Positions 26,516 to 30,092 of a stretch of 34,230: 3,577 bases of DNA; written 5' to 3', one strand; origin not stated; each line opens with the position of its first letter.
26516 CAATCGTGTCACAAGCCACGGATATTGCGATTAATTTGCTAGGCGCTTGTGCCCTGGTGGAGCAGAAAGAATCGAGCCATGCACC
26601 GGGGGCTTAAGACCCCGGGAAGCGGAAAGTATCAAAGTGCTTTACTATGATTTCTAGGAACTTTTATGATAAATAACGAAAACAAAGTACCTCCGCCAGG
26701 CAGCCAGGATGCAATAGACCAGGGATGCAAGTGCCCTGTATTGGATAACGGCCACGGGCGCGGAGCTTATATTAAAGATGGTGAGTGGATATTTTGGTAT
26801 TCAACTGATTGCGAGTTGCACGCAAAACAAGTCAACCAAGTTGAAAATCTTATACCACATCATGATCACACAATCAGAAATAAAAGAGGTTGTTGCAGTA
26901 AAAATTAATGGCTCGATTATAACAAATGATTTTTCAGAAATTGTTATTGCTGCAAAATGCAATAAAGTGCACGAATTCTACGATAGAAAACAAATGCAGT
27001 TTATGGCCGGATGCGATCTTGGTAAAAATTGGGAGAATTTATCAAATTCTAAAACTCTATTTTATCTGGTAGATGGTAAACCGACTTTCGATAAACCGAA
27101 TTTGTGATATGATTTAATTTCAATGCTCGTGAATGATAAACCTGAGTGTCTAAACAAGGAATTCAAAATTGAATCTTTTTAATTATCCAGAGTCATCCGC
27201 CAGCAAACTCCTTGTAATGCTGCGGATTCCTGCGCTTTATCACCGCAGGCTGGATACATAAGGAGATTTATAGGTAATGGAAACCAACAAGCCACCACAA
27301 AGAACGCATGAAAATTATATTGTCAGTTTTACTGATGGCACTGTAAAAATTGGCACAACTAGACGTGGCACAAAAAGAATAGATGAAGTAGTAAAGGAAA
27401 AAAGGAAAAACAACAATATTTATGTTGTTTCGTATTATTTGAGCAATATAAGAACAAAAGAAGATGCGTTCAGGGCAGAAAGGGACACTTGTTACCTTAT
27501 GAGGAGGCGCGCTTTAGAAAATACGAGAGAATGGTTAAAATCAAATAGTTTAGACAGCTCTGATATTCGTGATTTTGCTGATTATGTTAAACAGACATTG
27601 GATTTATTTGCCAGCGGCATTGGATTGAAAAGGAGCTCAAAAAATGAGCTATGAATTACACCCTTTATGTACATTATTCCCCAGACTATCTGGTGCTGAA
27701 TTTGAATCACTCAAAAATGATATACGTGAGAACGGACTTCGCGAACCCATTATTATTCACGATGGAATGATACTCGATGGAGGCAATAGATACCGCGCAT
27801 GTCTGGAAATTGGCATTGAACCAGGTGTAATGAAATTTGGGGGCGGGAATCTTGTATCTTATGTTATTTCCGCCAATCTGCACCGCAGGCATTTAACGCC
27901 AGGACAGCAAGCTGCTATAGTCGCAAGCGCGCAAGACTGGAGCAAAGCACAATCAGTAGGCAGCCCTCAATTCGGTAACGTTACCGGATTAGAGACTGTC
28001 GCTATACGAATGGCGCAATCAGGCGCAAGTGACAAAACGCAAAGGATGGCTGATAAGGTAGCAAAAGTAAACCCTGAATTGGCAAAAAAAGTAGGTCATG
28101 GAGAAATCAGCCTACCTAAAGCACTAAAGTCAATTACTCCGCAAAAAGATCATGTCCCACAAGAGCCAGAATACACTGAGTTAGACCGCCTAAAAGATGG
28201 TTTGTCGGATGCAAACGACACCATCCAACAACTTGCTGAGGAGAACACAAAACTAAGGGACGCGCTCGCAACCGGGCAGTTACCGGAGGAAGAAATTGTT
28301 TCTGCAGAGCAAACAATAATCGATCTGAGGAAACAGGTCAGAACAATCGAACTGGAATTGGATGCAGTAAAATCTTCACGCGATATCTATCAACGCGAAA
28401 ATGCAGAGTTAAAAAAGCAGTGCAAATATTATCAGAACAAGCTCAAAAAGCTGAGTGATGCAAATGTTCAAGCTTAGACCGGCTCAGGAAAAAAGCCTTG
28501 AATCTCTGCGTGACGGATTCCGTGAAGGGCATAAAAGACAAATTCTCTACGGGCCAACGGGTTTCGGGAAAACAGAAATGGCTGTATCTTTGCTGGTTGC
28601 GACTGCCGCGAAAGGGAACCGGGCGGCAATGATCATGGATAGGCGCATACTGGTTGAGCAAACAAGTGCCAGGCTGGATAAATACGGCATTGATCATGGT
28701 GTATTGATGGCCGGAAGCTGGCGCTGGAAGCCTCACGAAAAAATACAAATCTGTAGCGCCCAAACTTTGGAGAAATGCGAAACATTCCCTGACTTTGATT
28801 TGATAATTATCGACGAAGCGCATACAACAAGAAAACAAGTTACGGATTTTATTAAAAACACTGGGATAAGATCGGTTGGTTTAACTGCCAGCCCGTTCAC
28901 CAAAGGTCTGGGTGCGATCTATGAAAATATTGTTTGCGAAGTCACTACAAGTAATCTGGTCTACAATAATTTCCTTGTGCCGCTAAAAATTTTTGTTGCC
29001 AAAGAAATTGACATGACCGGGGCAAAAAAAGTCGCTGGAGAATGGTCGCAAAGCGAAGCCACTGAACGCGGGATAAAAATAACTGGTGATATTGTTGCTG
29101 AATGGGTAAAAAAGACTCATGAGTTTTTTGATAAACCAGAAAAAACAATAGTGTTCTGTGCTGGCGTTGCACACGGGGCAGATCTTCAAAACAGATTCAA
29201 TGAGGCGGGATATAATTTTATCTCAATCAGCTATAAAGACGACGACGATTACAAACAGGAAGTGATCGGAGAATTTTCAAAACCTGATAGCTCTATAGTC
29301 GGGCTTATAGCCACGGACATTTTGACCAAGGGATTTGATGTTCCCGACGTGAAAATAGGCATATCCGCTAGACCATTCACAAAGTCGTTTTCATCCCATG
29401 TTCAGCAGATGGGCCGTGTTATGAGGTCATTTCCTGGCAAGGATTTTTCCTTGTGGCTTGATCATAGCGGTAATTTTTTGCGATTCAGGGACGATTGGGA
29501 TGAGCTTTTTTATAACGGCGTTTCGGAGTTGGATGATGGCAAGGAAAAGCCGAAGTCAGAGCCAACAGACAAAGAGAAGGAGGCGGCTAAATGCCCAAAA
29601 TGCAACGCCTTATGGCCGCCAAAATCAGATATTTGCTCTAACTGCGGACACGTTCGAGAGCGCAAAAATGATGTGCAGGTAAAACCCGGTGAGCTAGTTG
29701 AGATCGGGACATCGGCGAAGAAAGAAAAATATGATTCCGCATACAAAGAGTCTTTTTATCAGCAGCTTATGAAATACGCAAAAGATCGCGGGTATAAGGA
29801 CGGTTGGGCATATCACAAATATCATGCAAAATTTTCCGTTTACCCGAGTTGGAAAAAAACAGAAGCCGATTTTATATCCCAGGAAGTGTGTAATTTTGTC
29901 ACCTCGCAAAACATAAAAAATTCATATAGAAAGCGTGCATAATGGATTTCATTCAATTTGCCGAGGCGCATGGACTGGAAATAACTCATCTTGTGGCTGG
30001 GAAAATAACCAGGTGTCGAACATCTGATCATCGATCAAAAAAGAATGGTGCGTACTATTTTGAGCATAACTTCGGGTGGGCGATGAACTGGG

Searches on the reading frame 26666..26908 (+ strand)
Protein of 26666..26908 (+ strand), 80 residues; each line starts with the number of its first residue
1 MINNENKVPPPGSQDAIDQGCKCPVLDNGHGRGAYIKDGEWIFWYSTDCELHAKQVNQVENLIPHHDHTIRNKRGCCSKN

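Call 13: search_protein_families(library=pfam, proteins=[window:26666-26908:+], max_evalue=0.01)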
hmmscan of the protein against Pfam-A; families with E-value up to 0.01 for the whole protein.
window:26666-26908:+ (80 aa): 0 families

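Call 14: search_protein_families(library=phrogs, proteins=[window:26666-26908:+], max_evalue=0.001)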
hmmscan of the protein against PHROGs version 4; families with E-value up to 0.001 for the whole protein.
window:26666-26908:+ (80 aa): 0 families
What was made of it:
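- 26656..26908 (+): AGGA ribosome-binding site (26656-26659) and the small Cys-rich ORF (ATG 26666, 80 aa) immediately downstream. No Pfam or PHROG family (calls 13, 14).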

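Call 18: find_related_loci(query=window:26666-26908:+, collection=viral_contigs, flank=3000)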
Query window:26666-26908:+ (80 aa) in viral_contigs; peptide patterns used: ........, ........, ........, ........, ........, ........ (x = any residue, [..] = any of these).
7 stretches matched a pattern, but none encodes a relative of the query by tblastn (E <= 1e-3).

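Call 22: find_encoding_contigs(protein=window:26666-26908:+, flank=3000, max_places=10)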
Protein window:26666-26908:+ (80 aa): 4 contigs read that carry it; 3 places shown.
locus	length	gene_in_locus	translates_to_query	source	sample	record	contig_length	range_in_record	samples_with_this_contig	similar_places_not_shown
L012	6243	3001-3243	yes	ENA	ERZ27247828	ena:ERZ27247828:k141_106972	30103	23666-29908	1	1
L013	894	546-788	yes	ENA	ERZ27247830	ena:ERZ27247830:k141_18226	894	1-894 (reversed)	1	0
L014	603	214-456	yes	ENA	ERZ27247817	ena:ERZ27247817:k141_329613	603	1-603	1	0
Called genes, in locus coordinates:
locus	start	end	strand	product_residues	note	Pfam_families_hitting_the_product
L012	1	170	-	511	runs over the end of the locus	PF09588:YqaJ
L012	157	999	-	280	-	PF03837:RecT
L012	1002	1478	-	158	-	-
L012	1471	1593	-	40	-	-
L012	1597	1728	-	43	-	-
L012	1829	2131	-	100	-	PF22253:DUF6948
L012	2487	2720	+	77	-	-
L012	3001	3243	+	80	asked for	-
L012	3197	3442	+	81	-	-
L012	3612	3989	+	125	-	-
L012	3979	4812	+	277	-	-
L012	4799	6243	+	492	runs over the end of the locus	PF00270:DEAD, PF04851:ResIII, PF00271:Helicase_C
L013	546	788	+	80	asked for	-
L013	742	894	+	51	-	?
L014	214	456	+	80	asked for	-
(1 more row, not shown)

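Call 24: find_homologous_proteins(query=window:26666-26908:+, max_evalue=0.01)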
Query window:26666-26908:+ (80 aa): 5 proteins with E <= 0.01 among 5 candidates.
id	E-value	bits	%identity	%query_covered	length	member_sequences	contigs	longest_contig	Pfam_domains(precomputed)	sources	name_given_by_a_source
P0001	3.7e-28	115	77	75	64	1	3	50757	-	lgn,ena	-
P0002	1.4e-27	113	79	70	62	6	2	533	-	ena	-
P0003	3.7e-26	109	85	68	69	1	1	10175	-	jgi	jgi:hypothetical protein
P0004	3.7e-24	102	71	70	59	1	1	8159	-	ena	-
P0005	5.4e-22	95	75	70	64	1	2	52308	-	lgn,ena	-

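Call 25: find_encoding_contigs(protein=P0001, flank=3000, max_places=4)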
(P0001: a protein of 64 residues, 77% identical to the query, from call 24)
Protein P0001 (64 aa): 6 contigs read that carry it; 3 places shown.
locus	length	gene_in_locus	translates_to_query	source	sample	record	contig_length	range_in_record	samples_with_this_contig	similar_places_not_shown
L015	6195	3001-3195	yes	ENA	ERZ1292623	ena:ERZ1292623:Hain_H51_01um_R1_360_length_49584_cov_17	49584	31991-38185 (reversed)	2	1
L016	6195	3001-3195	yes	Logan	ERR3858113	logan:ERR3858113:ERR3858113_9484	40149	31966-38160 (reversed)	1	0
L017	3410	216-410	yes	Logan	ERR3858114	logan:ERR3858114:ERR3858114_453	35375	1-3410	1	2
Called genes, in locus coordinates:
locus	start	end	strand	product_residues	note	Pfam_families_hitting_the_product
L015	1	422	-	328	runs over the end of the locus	-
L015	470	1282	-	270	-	PF12705:PDDEXK_1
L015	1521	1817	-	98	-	PF27050:Phage_P22_Y8K6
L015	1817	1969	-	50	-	-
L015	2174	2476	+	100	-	-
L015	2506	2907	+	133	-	-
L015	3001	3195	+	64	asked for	-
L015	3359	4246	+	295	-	-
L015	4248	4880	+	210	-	-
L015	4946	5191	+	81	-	-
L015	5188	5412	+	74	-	PF24751:DUF7696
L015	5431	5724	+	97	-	-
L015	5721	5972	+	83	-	-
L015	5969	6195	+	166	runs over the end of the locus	-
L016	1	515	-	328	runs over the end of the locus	-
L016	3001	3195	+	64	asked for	-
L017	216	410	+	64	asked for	-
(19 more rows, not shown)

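Call 26: find_encoding_contigs(protein=P0003, flank=3000, max_places=4)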
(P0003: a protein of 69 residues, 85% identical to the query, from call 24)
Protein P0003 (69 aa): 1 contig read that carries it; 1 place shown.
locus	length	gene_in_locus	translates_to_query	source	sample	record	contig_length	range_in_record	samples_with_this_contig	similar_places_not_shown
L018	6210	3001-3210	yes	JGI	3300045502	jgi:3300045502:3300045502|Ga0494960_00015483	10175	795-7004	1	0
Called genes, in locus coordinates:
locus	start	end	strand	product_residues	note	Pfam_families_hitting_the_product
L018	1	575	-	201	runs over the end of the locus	PF04404:ERF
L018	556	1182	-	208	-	-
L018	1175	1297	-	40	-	-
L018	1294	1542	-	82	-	-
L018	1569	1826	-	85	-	-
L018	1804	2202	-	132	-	PF22253:DUF6948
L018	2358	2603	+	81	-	-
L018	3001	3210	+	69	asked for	-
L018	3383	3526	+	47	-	-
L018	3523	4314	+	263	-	-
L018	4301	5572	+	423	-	PF00772:DnaB, PF13481:AAA_25, PF03796:DnaB_C, PF06745:ATPase (weak)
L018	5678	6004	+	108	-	-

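Call 27: find_encoding_contigs(protein=P0004, flank=3000, max_places=4)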
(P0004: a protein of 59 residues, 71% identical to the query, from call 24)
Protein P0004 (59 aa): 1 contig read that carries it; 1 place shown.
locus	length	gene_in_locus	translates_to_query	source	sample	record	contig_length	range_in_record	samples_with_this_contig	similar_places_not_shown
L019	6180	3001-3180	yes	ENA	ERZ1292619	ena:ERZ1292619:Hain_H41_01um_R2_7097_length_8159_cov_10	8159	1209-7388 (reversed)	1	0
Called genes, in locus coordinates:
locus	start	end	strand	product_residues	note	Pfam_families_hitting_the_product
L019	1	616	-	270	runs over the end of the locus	PF12705:PDDEXK_1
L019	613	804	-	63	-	-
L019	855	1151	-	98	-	PF27050:Phage_P22_Y8K6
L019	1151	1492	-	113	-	-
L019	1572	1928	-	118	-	-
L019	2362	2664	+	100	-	-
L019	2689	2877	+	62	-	-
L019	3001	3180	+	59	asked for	-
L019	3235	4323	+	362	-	PF00145:DNA_methylase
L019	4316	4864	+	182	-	PF01844:HNH, PF14279:HNH_5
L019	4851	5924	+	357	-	PF01844:HNH, PF14279:HNH_5 (weak)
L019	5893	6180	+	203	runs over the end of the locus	-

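Call 28: find_encoding_contigs(protein=P0005, flank=3000, max_places=4)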
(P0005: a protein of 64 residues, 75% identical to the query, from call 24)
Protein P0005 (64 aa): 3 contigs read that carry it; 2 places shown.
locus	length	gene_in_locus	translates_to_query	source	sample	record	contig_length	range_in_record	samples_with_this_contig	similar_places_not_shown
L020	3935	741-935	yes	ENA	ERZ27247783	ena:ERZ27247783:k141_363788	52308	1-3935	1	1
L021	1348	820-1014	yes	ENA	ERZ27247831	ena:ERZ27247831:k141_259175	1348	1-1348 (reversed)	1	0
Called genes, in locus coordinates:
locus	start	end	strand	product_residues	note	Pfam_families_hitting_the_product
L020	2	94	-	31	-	?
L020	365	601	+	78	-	-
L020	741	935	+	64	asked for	-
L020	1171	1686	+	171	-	PF13392:HNH_3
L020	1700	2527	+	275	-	-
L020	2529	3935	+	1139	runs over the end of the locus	PF04851:ResIII (faint), PF05203:Hom_end_hint, PF14623:Vint (faint), PF14890:Intein_splicing, PF00271:Helicase_C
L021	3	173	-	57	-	?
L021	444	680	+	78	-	-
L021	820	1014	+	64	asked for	-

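Call 45: find_encoding_contigs(protein=P0002, flank=3000, max_places=6)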
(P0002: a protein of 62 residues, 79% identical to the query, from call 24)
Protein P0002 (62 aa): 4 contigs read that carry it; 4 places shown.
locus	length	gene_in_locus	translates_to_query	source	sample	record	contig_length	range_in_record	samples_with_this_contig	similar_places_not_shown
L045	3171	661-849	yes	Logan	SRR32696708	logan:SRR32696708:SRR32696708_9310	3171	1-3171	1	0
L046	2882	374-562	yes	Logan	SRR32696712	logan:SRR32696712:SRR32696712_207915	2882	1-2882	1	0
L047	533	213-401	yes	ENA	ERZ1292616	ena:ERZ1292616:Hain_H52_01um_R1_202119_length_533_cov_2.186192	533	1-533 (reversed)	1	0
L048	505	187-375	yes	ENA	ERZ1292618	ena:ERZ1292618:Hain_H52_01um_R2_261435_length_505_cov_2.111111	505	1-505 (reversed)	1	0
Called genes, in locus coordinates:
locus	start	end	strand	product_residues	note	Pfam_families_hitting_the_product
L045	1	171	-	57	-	?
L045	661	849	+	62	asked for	-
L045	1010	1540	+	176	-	-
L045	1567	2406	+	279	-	-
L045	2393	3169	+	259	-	?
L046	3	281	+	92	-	?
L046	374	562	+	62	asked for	-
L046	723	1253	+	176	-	-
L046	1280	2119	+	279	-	-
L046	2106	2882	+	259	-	?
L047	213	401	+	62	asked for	-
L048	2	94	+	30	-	?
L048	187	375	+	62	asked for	-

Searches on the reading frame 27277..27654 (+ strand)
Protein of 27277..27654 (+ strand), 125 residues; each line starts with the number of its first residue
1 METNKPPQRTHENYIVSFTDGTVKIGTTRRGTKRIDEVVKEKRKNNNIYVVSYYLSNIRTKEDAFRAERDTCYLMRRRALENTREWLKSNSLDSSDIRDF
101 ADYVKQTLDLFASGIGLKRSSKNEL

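Call 13: search_protein_families(library=pfam, proteins=[window:27277-27654:+], max_evalue=0.01)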
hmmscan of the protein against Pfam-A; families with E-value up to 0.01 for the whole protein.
window:27277-27654:+ (125 aa): 2 families
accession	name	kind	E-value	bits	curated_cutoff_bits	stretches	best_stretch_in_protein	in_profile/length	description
PF13455.12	MUG113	-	5.3e-05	24.2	22.3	1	23-91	1-63/73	Meiotically up-regulated gene 113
PF10544.15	T5orf172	-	0.00035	21.5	20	1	21-97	13-93/101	T5orf172 domain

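Call 14: search_protein_families(library=phrogs, proteins=[window:27277-27654:+], max_evalue=0.001)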
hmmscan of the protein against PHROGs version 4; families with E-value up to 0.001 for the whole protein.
window:27277-27654:+ (125 aa): 0 families

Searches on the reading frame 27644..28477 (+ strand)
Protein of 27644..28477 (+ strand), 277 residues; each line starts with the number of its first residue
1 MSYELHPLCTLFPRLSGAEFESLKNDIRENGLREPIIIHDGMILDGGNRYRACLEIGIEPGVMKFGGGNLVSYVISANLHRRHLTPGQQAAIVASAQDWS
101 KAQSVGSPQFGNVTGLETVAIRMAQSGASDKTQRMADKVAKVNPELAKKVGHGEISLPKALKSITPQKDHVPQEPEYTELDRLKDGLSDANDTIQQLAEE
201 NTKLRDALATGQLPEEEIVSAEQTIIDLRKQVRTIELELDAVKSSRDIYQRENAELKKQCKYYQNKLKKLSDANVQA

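Call 13: search_protein_families(library=pfam, proteins=[window:27644-28477:+], max_evalue=0.01)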
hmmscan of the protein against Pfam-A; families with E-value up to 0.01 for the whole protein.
window:27644-28477:+ (277 aa): 5 families
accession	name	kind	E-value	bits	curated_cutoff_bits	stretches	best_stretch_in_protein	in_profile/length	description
PF02090.21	SPAM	-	0.0015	18.9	35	1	179-272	20-117/142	Salmonella surface presentation of antigen gene type M protein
PF15188.11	CCDC-167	-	0.003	18.2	27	1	216-274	4-65/84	Coiled-coil domain-containing protein 167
PF14662.11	KASH_CCD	-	0.0037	17.7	43.3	1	181-271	25-115/191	Coiled-coil region of CCDC155 or KASH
PF25014.1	NET2A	-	0.0054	17.1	33.1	1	187-272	148-230/235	NET2A-like domain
PF22216.1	Sas-6_C_CC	-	0.0057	17.3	27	0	183-209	29-55/57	Spindle assembly abnormal protein 6 homolog, C-terminal coiled coil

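Call 14: search_protein_families(library=phrogs, proteins=[window:27644-28477:+], max_evalue=0.001)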
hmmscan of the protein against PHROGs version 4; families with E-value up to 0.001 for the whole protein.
window:27644-28477:+ (277 aa): 10 families
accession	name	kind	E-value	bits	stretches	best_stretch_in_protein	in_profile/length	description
phrog_21315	-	unknown function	1.9e-19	70.9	1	4-233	16-213/415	-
phrog_4715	-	DNA, RNA and nucleotide metabolism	4e-10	39.7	1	9-266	159-434/630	ParB-like partition protein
phrog_17439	-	unknown function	3.6e-06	27.6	1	16-99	36-128/240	-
phrog_26392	-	unknown function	1.5e-05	25.7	1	19-58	7-46/231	-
phrog_27360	-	unknown function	6.4e-05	23.4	0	6-55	18-73/312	-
phrog_12047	-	DNA, RNA and nucleotide metabolism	8.8e-05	23.2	0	20-59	21-61/301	ParB-like partition nuclease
phrog_498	-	other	0.00024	20.8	1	18-59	56-100/633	DNA methyltransferase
phrog_8071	-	DNA, RNA and nucleotide metabolism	0.00039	20.8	1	13-59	22-70/389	ParB-like partition protein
phrog_31442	-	unknown function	0.00049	21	1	176-239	31-98/208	-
phrog_8947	-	unknown function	0.00064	20.4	0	12-65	31-85/219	-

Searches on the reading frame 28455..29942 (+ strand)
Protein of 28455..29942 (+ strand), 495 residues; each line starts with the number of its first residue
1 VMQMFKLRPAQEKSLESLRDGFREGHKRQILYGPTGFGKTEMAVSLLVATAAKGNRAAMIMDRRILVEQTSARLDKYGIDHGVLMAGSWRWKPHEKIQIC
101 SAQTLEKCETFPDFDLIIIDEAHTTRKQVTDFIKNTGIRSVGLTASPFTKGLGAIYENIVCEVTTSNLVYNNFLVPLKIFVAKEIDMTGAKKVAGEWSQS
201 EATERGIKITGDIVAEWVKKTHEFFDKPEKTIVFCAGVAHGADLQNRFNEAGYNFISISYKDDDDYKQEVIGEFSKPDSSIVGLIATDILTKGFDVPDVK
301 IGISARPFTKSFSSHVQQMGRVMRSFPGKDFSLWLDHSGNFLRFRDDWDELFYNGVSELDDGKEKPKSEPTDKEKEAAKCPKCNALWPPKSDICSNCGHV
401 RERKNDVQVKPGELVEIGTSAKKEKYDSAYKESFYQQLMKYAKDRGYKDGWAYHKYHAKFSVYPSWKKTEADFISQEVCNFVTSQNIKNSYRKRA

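Call 13: search_protein_families(library=pfam, proteins=[window:28455-29942:+], max_evalue=0.01)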
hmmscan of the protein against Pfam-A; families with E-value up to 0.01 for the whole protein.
window:28455-29942:+ (495 aa): 8 families
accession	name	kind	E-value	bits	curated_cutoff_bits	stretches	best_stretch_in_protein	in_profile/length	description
PF04851.21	ResIII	-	3.3e-17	63.3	22.5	1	5-147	2-162/164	Type III restriction enzyme, res subunit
PF00271.37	Helicase_C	-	2.6e-10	41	23.5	1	226-324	13-108/110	Helicase conserved C-terminal domain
PF00270.35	DEAD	-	6.3e-09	36.2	26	1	9-129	2-134/167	DEAD/DEAH box helicase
PF13481.12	AAA_25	-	9.7e-05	22.5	27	1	10-58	17-64/195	AAA domain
PF22527.2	DEXQc_Suv3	-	0.00061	19.8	27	1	28-126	13-106/154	DEXQ-box helicase domain of Suv3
PF13086.12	AAA_11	-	0.0023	18.2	27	0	20-67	12-57/257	AAA domain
PF01695.23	IstB_IS21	-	0.0025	17.8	24.1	1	21-66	87-132/238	IstB-like ATP binding protein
PF12773.13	DZR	-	0.0064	17.1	27.3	0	377-398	24-45/45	Double zinc ribbon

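Call 14: search_protein_families(library=phrogs, proteins=[window:28455-29942:+], max_evalue=0.001)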
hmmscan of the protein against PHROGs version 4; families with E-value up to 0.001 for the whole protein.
window:28455-29942:+ (495 aa): 6 families
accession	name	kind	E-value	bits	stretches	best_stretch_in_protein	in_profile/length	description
phrog_16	-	DNA, RNA and nucleotide metabolism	1.7e-77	262.6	1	2-443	268-674/986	DNA helicase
phrog_16694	-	unknown function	1.5e-13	50.7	1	5-124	273-411/1010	-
phrog_16259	-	DNA, RNA and nucleotide metabolism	7.2e-10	39.6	1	26-128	132-239/330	DNA helicase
phrog_9690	-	DNA, RNA and nucleotide metabolism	3.7e-09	37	1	109-325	36-256/306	DNA helicase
phrog_2488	-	DNA, RNA and nucleotide metabolism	1.3e-07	31.8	0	3-54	15-67/579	DNA helicase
phrog_62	-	DNA, RNA and nucleotide metabolism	5e-07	28.5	1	1-155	691-857/1881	DNA helicase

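Call 16: search_dna_similar(query=window:28455-29942:+, collection=phages, mode=protein, max_rows=25)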
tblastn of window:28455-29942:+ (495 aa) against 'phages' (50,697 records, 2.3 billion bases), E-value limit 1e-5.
Records with a match: 1541; places in all: 1545; records where one place covers at least 80% of the query: 772.
Best place of each record, by identity: <60% 1541.
By first word of the organism name: Streptococcus 262; Vibrio 158; Escherichia 107; Mycobacterium 101; Klebsiella 100; Pseudomonas 91; Stx2a-converting 62; Salmonella 61; Xanthomonas 56; Lactobacillus 36; and 91 more.
By host as written in the record: - 211; Streptococcus thermophilus 102; Mycobacterium smegmatis mc2 155 65; Klebsiella pneumoniae 57; Vibrio lentus 53; Escherichia coli 36; Pseudomonas aeruginosa 30; Lactococcus lactis 16; and 489 more.
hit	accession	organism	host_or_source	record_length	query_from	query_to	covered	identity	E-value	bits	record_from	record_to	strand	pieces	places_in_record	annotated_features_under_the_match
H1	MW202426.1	Caudoviricetes sp.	Manatee Spring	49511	21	464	90%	59.0%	1e-155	496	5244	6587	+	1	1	type I site specific restriction modification protein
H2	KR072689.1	Paracoccus phage Shpa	Paracoccus sp. HS3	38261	5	414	83%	44.0%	1e-95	323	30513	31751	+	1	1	DEAD/DEAH box helicase-like protein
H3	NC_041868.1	Paracoccus phage Shpa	Paracoccus sp. HS3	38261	5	414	83%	44.0%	1e-95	323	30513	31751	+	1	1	DNA helicase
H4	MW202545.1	Caudoviricetes sp.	Manatee Spring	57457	8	487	97%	37.0%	2e-89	305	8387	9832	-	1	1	type I site specific restriction modification protein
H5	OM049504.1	Acidovorax phage AP1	Paracidovorax oryzae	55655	8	492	98%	36.6%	1e-90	308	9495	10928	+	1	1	helicase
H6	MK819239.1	Pseudomonas phage vB_PaeP_YA3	Pseudomonas aeruginosa UCBPP-PA14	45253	7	493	98%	34.3%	1e-69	247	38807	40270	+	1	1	ATP-dependent helicase | primase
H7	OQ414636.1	Pelagibacter phage EXVC032P Baldr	Candidadtus Pelagibacter sp. HTCC1062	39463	3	488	98%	33.4%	9e-55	204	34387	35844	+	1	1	DNA helicase | DNA primase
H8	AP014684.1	Pseudomonas phage PS-1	Pseudomonas sp. 1-1-1b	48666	2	487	98%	33.1%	8e-72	253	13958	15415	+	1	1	helicase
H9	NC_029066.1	Pseudomonas phage PS-1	Pseudomonas sp. 1-1-1b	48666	2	487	98%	33.1%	8e-72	253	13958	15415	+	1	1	DEAD/DEAH box helicase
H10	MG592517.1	Vibrio phage 1.148.O._10N.286.54.A10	Vibrio breoganii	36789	5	488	98%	33.1%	9e-69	244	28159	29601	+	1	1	TMhelix containing protein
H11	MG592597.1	Vibrio phage 1.233.A._10N.261.51.E6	Vibrio breoganii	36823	5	488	98%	32.9%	2e-69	247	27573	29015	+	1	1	TMhelix containing protein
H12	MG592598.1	Vibrio phage 1.233.B._10N.261.51.E6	Vibrio breoganii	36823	5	488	98%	32.9%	2e-69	247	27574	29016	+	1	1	TMhelix containing protein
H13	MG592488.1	Vibrio phage 1.115.A._10N.222.49.B11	Vibrio breoganii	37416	5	488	98%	32.9%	6e-68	242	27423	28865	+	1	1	TMhelix containing protein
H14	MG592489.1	Vibrio phage 1.115.B._10N.222.49.B11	Vibrio breoganii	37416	5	488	98%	32.9%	6e-68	242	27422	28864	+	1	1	TMhelix containing protein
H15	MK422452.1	Klebsiella phage ST13-OXA48phi12.2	Klebsiella pneumoniae ST13-OXA48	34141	1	493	100%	31.5%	9e-57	209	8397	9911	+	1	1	DEAD/DEAH box helicase | hypothetical protein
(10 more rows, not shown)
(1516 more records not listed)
